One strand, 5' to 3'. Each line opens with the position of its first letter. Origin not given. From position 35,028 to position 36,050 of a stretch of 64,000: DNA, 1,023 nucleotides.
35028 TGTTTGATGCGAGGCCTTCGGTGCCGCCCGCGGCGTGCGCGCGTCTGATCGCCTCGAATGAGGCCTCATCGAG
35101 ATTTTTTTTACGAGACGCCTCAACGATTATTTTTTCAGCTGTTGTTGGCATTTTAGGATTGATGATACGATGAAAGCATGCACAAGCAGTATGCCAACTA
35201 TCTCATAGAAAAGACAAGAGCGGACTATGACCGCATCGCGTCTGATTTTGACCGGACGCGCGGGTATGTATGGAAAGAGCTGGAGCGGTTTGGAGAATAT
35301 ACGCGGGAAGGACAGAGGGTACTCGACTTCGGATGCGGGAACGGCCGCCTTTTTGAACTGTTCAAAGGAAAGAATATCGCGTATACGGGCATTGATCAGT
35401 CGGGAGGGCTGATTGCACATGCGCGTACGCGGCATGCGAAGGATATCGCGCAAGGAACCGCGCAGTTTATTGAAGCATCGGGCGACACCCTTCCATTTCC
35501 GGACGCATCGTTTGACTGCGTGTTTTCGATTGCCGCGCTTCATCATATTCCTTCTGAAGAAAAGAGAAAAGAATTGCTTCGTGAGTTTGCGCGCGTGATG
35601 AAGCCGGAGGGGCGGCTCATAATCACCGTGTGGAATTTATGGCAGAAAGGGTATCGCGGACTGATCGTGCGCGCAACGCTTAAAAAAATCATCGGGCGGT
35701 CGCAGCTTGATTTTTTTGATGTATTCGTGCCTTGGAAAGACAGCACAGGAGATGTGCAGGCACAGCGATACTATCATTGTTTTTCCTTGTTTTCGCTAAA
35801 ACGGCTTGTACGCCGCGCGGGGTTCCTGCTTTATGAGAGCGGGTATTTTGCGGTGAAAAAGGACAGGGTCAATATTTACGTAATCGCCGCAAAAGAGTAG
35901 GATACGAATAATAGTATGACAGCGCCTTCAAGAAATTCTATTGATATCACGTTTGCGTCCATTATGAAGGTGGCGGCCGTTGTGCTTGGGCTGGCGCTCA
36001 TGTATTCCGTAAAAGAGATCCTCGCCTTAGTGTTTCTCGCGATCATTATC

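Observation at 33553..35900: Bacterial ELP3 homologue divergently paired with a Trm9-like class I methyltransferase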

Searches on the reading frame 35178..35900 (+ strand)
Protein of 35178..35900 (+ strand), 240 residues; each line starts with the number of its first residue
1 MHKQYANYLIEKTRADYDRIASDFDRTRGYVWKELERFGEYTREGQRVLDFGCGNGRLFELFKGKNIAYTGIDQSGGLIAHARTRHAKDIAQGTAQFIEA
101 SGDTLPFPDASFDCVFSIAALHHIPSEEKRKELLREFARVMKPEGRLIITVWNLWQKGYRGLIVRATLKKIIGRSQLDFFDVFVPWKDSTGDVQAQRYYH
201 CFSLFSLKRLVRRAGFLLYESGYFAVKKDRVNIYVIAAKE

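Call 3: search_protein_families(library=pfam, proteins=[window:35178-35900:+], max_evalue=0.01)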
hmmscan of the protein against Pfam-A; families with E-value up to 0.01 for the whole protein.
window:35178-35900:+ (240 aa): 14 families
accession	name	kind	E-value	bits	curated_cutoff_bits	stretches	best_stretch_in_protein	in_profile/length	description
PF08241.18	Methyltransf_11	-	3.3e-24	85.8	21.2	1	49-149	1-95/95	Methyltransferase domain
PF13649.12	Methyltransf_25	-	5.9e-22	78.6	27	1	48-145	1-97/97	Methyltransferase domain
PF13489.12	Methyltransf_23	-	2e-20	73.6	27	1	31-217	9-160/164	Methyltransferase domain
PF13847.12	Methyltransf_31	-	1.1e-16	61.2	27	1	44-153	3-113/145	Methyltransferase domain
PF08242.18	Methyltransf_12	-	1.2e-16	61.7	30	1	49-147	1-98/98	Methyltransferase domain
PF01209.24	Ubie_methyltran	-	2e-10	40.9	20.1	1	6-149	9-151/233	ubiE/COQ5 methyltransferase family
PF07021.18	MetW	-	3.8e-08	33.6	21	1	39-151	8-109/193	Methionine biosynthesis protein MetW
PF05175.20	MTS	-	0.00014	22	23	1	44-153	31-141/170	Methyltransferase small domain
PF02353.26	CMAS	-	0.00037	20.4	27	1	43-150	61-165/273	Mycolic acid cyclopropane synthetase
PF20922.3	Anamorsin_N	-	0.0005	20.3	27.1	1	107-150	47-88/163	Anamorsin, N-terminal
PF13679.12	Methyltransf_32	-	0.0011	19.3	27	1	43-122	24-109/143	Methyltransferase domain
PF01135.25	PCMT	-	0.0061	16.8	20.3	1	43-151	72-173/210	Protein-L-isoaspartate(D-aspartate) O-methyltransferase (PCMT)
PF08003.17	Methyltransf_9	-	0.0074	15.7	23.8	0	44-149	115-217/315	Protein of unknown function (DUF1698)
PF03291.22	mRNA_G-N7_MeTrfase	-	0.0091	15.6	26.6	0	46-151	63-182/315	mRNA (guanine-N(7))-methyltransferase domain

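Call 4: search_protein_families(library=ncbifam, proteins=[window:35178-35900:+], max_evalue=0.01)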
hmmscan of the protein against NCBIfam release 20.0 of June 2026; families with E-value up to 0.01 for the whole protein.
window:35178-35900:+ (240 aa): 43 families (the best 25 are shown)
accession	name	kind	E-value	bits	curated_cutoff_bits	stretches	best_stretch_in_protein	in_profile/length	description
NF043040.1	corrin_prot_MT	hypoth_equivalog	2.1e-19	69.8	180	1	10-150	8-148/216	corrinoid protein-associated methyltransferase CpaM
NF045667.1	MTase_DVU1556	equivalog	4.4e-18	65.5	155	1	43-150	21-120/213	DVU_1556 family methyltransferase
TIGR01934.1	MenG_MenH_UbiE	subfamily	1.8e-15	56.9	158.35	1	16-149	11-141/223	ubiquinone/menaquinone biosynthesis methyltransferase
NF041537.1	ArsM_AhpD_UU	exception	5.6e-15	55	510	1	43-150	75-181/345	arsenite methyltransferase/AhpD domain selenoprotein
NF001244.0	PRK00216.1-5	equivalog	2e-14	53.5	216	1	17-149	21-153/236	bifunctional demethylmenaquinone methyltransferase/2-methoxy-6-polyprenyl-1,4-benzoquinol methylase UbiE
NF041536.1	ArsM_DUF2284_UU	exception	1.9e-13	49.6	575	1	43-150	75-181/459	arsenite methyltransferase/DUF2284 domain selenoprotein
NF045825.1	FAmtase_mtf2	equivalog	4.4e-13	49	400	1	44-150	58-159/248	fatty-acid O-methyltransferase Mtf2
TIGR02072.1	BioC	equivalog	2.4e-12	47.2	184.95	1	35-150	27-133/244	malonyl-ACP O-methyltransferase BioC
NF045649.1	2X_seleno_MduS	exception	2.9e-12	46.2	380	1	34-160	33-158/338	methyltransferase domain-containing selenoprotein MduS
TIGR01983.1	UbiG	equivalog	3.1e-12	46.3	102.95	1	41-166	46-168/228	bifunctional 2-polyprenyl-6-hydroxyphenol methylase/3-demethylubiquinol 3-O-methyltransferase UbiG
NF001240.0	PRK00216.1-1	equivalog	5.6e-12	45.2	378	1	30-150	49-169/251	bifunctional demethylmenaquinone methyltransferase/2-methoxy-6-polyprenyl-1,4-benzoquinol methylase UbiE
NF047649.1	MTase_UXPK_star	exception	2e-11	43.5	460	1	44-150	77-182/283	methyltransferase/UXPK-star double selenoprotein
NF040539.1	AST_met_ArsM_2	exception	2.8e-11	43.8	240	1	43-150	55-164/262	putative arsinothricin biosynthesis methyltransferase ArsM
NF045823.1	PthPhpthDimycoMt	equivalog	3.4e-11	42.8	300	1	44-148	66-165/256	phthiotriol/phenolphthiotriol dimycocerosates methyltransferase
NF007610.0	PRK10258.1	equivalog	3.3e-10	39.7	342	1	43-150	41-139/251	malonyl-ACP O-methyltransferase BioC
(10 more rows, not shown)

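Call 5: search_solved_structures(query=window:35178-35900:+, max_evalue=0.001, show_alignments=3)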
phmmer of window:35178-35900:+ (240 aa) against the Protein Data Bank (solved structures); distinct sequences matched with E-value up to 0.001: 49.
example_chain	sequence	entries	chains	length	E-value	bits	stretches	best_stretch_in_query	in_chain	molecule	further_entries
5cm2_Z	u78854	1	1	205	6.9e-16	61.9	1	27-224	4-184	TRNA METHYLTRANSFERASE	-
3bus_A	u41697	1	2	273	3.4e-14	56.3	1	42-150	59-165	Methyltransferase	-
3sm3_A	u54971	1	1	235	2e-11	47.3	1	40-152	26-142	SAM-dependent methyltransferases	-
5wp5_A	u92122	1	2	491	1.2e-10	44.7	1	42-151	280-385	Phosphomethylethanolamine N-methyltransferase 2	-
6uv6_A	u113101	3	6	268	2.2e-10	43.8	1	46-149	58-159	D-glucose O-methyltransferase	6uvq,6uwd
8ys9_A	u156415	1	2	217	2.9e-10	43.4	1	10-166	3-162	Phosphatidylethanolamine N-methyltransferase/phosphatidyl-N-methylethanolamine N-methyltra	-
8zc8_A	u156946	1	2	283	4.1e-10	43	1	44-151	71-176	MitM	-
21zq_A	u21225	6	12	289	4.3e-10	42.9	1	44-151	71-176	MitM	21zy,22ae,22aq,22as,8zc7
5wp4_A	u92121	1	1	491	9.5e-10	41.8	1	42-150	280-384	Phosphoethanolamine N-methyltransferase 1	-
5gm1_A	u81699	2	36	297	1.1e-09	41.6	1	43-149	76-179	O-methylransferase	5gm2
2avn_A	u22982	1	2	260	4e-09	39.7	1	15-155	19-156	ubiquinone/menaquinone biosynthesis methyltransferase-related protein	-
1xxl_A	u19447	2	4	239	4.6e-09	39.5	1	43-149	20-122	YcgJ protein | ycgJ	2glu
1ve3_A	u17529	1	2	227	5.5e-09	39.3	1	39-154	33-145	hypothetical protein PH0226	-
6uak_A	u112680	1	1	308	1.1e-08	38.2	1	42-147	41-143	SAM dependent methyltransferase LahSB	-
4ine_A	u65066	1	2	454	2.3e-08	37.2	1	33-159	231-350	Protein PMT-2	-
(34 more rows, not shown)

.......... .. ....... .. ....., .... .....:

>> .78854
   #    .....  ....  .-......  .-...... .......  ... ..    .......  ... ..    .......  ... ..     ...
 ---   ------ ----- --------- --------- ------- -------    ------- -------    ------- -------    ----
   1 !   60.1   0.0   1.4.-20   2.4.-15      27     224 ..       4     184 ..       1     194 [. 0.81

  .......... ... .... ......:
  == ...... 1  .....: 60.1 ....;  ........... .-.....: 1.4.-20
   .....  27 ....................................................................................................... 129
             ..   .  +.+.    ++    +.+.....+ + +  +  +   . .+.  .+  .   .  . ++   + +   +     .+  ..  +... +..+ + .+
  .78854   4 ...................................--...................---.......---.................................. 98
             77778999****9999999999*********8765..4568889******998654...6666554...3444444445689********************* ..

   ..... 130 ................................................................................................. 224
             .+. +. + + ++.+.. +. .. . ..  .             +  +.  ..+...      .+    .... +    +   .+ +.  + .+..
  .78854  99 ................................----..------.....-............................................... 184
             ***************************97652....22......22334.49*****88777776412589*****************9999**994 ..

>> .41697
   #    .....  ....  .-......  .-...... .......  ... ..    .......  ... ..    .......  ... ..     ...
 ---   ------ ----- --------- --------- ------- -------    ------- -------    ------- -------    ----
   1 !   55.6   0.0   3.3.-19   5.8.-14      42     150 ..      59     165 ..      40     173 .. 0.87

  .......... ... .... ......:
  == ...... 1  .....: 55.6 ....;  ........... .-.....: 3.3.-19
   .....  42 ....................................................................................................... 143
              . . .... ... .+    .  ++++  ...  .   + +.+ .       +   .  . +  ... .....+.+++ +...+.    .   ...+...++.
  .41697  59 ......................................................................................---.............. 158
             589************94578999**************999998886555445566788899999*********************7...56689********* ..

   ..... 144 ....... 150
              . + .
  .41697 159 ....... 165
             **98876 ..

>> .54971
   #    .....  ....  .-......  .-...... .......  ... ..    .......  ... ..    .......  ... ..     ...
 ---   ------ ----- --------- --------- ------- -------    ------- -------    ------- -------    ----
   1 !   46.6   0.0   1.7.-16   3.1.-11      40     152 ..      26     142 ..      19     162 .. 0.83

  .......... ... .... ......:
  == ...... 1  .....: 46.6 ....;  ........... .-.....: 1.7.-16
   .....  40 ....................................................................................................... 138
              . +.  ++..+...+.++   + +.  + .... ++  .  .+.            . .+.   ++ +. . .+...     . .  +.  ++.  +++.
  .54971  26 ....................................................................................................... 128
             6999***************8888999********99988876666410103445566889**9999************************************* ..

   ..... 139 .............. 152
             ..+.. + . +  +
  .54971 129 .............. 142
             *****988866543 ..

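Call 10: find_homologous_proteins(query=window:35178-35900:+, max_evalue=0.00001)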
Query window:35178-35900:+ (240 aa): 327 proteins with E <= 0.00001 among 940 candidates; the best 120 are listed.
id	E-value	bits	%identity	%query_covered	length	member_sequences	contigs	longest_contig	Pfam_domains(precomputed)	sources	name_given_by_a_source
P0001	1.6e-147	508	91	100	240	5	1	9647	PF07021.19,PF13847.13,PF13489.13,PF05175.21,PF13649.13,PF01209.25,PF08241.19,PF08242.19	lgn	-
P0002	1.4e-126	439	80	100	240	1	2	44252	PF07021.19,PF13847.13,PF13489.13,PF08003.18,PF13649.13,PF01209.25,PF08241.19,PF08242.19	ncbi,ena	ncbi:MAG: class I SAM-dependent methyltransferase [Patescibacteria group bacterium]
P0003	1.8e-123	429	78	100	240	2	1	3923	PF07021.19,PF13847.13,PF13489.13,PF13649.13,PF01209.25,PF08241.19,PF08242.19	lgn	-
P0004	4.6e-122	424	77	100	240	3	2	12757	PF07021.19,PF13847.13,PF13489.13,PF13649.13,PF01209.25,PF08241.19,PF08242.19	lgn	-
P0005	1.1e-121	423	77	100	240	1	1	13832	PF07021.19,PF13847.13,PF13489.13,PF08003.18,PF13649.13,PF01209.25,PF08241.19,PF08242.19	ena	-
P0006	4.9e-120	418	76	100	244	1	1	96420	PF07021.19,PF13847.13,PF13489.13,PF13649.13,PF01209.25,PF08241.19,PF08242.19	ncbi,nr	ncbi:class I SAM-dependent methyltransferase [Candidatus Azambacteria bacterium]|nr:class I SAM-depe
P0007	5.4e-119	414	77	100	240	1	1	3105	PF07021.19,PF13847.13,PF13489.13,PF13649.13,PF01209.25,PF08241.19,PF08242.19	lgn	-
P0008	1.7e-118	413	75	100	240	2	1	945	PF07021.19,PF13847.13,PF13489.13,PF13649.13,PF01209.25,PF08241.19,PF08242.19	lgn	-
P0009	1.2e-116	407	74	100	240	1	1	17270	PF07021.19,PF13847.13,PF13489.13,PF05175.21,PF13649.13,PF01209.25,PF08241.19,PF08242.19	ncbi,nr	ncbi:MAG: class I SAM-dependent methyltransferase [Candidatus Azambacteria bacterium]|nr:class I SAM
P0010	1.3e-116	406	74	100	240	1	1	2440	PF07021.19,PF13847.13,PF13489.13,PF05175.21,PF13649.13,PF01209.25,PF08241.19,PF08242.19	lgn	-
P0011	7.5e-96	338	62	100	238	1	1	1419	PF07021.19,PF13847.13,PF13489.13,PF02353.27,PF05175.21,PF13649.13,PF03141.23,PF01209.25,PF08241.19,PF08242.19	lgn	-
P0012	8.5e-96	338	60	100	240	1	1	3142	PF07021.19,PF13847.13,PF13489.13,PF13649.13,PF01209.25,PF08241.19,PF08242.19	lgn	-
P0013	8.5e-94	332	59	100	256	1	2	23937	PF07021.19,PF13847.13,PF13489.13,PF02353.27,PF05175.21,PF13649.13,PF03141.23,PF01209.25,PF08241.19,PF08242.19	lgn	-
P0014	2.9e-92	327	60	100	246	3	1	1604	PF07021.19,PF13847.13,PF13489.13,PF13649.13,PF01135.26,PF01209.25,PF08241.19,PF08242.19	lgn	-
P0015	1.3e-89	318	56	100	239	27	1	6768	PF07021.19,PF13847.13,PF13489.13,PF02353.27,PF05175.21,PF13649.13,PF20922.4,PF01209.25,PF08241.19,PF08242.19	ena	-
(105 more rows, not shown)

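Call 22: search_solved_structures(query=A1, max_evalue=0.00001, show_alignments=2)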
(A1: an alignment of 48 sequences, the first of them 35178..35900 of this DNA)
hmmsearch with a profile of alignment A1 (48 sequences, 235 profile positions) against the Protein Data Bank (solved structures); distinct sequences matched with E-value up to 0.00001: 113 (the best 60 are shown).
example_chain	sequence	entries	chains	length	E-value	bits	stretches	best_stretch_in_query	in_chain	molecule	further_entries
5cm2_Z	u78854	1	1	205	2.8e-23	85.5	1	25-233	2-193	TRNA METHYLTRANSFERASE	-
3sm3_A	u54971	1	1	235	3.7e-20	75.3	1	38-227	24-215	SAM-dependent methyltransferases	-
1ve3_A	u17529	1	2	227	3.8e-20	75.3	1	26-184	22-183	hypothetical protein PH0226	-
3bus_A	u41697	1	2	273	1.1e-18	70.5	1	42-145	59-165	Methyltransferase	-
5wp5_A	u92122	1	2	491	2.8e-18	69.2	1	41-145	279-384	Phosphomethylethanolamine N-methyltransferase 2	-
6uak_A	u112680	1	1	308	3.7e-18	68.8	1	23-143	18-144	SAM dependent methyltransferase LahSB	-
5wp4_A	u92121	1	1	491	5e-18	68.4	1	40-145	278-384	Phosphoethanolamine N-methyltransferase 1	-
3l8d_A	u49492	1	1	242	2.2e-17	66.3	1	11-145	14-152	Methyltransferase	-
6uv6_A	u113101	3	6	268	4e-17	65.4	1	44-144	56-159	D-glucose O-methyltransferase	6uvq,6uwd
4iv8_A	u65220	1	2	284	2.8e-16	62.6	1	41-208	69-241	Phosphoethanolamine N-methyltransferase,putative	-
2avn_A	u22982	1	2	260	6.6e-15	58.1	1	15-157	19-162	ubiquinone/menaquinone biosynthesis methyltransferase-related protein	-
3ccf_A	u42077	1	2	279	8e-15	57.9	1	24-141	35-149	Cyclopropane-fatty-acyl-phospholipid synthase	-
5gm1_A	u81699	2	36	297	2.2e-14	56.4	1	43-144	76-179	O-methylransferase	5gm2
3mgg_A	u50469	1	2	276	2.3e-14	56.4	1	33-144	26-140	Methyltransferase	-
9rfr_A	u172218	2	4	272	3.2e-14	55.9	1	14-149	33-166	Ubiquinone biosynthesis O-methyltransferase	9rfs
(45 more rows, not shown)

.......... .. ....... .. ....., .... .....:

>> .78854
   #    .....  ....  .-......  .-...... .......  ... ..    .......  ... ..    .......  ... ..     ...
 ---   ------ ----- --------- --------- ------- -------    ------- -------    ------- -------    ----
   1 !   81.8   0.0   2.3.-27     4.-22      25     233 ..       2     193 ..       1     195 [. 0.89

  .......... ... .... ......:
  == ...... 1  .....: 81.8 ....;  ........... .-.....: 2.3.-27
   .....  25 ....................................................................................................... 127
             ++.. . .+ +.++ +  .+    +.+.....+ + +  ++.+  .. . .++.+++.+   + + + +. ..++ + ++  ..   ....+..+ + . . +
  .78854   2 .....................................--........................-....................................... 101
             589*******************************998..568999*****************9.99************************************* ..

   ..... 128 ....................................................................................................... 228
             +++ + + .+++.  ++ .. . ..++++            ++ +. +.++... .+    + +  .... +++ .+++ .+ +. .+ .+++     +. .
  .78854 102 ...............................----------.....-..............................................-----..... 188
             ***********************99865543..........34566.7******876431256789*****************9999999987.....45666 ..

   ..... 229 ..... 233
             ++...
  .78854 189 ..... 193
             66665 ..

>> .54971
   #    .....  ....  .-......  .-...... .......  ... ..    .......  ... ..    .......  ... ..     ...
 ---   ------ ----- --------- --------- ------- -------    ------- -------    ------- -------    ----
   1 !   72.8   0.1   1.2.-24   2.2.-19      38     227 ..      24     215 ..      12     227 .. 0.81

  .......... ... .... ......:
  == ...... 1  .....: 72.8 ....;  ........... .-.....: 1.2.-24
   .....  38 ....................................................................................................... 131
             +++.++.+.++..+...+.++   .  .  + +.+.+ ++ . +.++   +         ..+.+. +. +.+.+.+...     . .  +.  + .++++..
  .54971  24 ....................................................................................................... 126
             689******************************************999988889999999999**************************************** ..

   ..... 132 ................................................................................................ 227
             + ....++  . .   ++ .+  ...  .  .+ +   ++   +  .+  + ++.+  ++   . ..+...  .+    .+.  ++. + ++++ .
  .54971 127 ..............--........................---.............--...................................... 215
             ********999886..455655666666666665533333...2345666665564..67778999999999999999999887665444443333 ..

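Call 30: predict_structure(alignment_id=A1)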
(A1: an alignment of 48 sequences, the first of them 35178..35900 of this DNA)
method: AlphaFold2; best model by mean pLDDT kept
length: 240 residues; sequences in the alignment: 48
mean_pLDDT: 95.5   pTM: 0.92
mean pLDDT of the five models: 95.5, 94.5, 94.3, 94.2, 93.4
residues with pLDDT >= 90: 217; 70-90: 23; 50-70: 0; < 50: 0
segments of 3 or more residues with pLDDT < 50: none
pLDDT, mean of each block of 10 residues (from residue 1): 97 97 90 88 97 96 95 98 97 97 94 98 97 98 98 93 96 96 96 97 98 97 86 96
secondary structure, 60 per line:
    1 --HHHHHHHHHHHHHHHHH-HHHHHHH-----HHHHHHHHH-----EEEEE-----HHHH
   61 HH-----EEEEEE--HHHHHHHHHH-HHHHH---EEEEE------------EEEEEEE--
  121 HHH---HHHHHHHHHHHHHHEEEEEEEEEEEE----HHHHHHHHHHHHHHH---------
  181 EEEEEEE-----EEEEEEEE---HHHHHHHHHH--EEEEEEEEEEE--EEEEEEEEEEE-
elements in order: H3-19 H21-27 H33-41 E47-51 H57-62 E68-73 H76-85 H87-91 E95-99 E112-118 H127-140 E141-152 H157-171 E181-187 E193-200 H204-213 E216-226 E229-239

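Call 34: fold_search(model_id=the predicted structure, library=pdb)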
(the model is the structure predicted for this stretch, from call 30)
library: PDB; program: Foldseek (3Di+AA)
matches with E <= 10: 1981; with E <= 0.001: 1687
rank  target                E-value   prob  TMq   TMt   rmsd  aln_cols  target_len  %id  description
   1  3sm3                  3.1e-18  1.00  0.68  0.77   3.7       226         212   22  Crystal Structure of SAM-dependent methyltransferases Q8PUK2_METMA from Methanosarcina mazei. Northeast Structural Genom (released 2011-07-20)
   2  5cm2_Z                2.7e-17  1.00  0.64  0.82   3.7       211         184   26  Structure of Y. lipolytica Trm9-Trm112 complex, a methyltransferase modifying U34 in the anticodon loop of some tRNAs (released 2015-10-21)
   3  6uv6_C                4.5e-16  1.00  0.62  0.56   6.6       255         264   18  AtmM with bound rebeccamycin analogue (released 2020-11-25)
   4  6uvq_A                6.7e-16  1.00  0.62  0.58   6.2       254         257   20  Crystal structure of Apo AtmM (released 2020-11-25)
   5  8ys9_B                9.4e-16  1.00  0.68  0.78   4.5       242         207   21  Crystal structure of Phosphatidylethanolamine N-methyltransferase from R. thermophilum complexed with DMPE and SAH (released 2024-10-16)
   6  6uv6_A                1.1e-15  1.00  0.68  0.62   5.9       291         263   17  AtmM with bound rebeccamycin analogue (released 2020-11-25)
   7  8ys9_A                1.2e-15  1.00  0.69  0.78   4.2       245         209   21  Crystal structure of Phosphatidylethanolamine N-methyltransferase from R. thermophilum complexed with DMPE and SAH (released 2024-10-16)
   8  3d2l_A                2.1e-15  1.00  0.68  0.68   5.8       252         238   15  Crystal structure of SAM-dependent methyltransferase (ZP_00538691.1) from EXIGUOBACTERIUM SP. 255-15 at 1.90 A resolut (released 2008-05-20)
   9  3bus_B                3.3e-15  1.00  0.60  0.60   7.3       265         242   22  Crystal Structure of RebM (released 2008-03-25)
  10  6f5z_B                3.7e-15  1.00  0.65  0.69   5.3       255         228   19  Complex between the Haloferax volcanii Trm112 methyltransferase activator and the Hvo_0019 putative methyltransferase (released 2018-07-11)
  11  6f5z_A                4.2e-15  1.00  0.61  0.65   5.9       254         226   19  Complex between the Haloferax volcanii Trm112 methyltransferase activator and the Hvo_0019 putative methyltransferase (released 2018-07-11)
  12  3l8d                  4.5e-15  1.00  0.61  0.72   3.8       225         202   18  Crystal structure of methyltransferase from Bacillus Thuringiensis (released 2010-01-12)
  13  8zc7_A                4.5e-15  1.00  0.67  0.61   5.9       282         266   20  Crystallographic analysis of MitM, which catalyzes the post-mitosane modification in mitomycin biosynthesis (released 2024-11-27)
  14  3bus_A                5.5e-15  1.00  0.62  0.59   6.6       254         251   22  Crystal Structure of RebM (released 2008-03-25)
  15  7ezg                  5.5e-15  1.00  0.70  0.62   4.9       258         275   18  The structure of the human METTL6 enzyme in complex with SAH (released 2022-01-12)
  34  1ve3_A                4.2e-14  1.00  0.61  0.69   8.4       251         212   19  Crystal structure of PH0226 protein from Pyrococcus horikoshii OT3 (released 2005-05-24)
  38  1ve3_B                4.8e-14  1.00  0.62  0.65   9.8       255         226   18  Crystal structure of PH0226 protein from Pyrococcus horikoshii OT3 (released 2005-05-24)
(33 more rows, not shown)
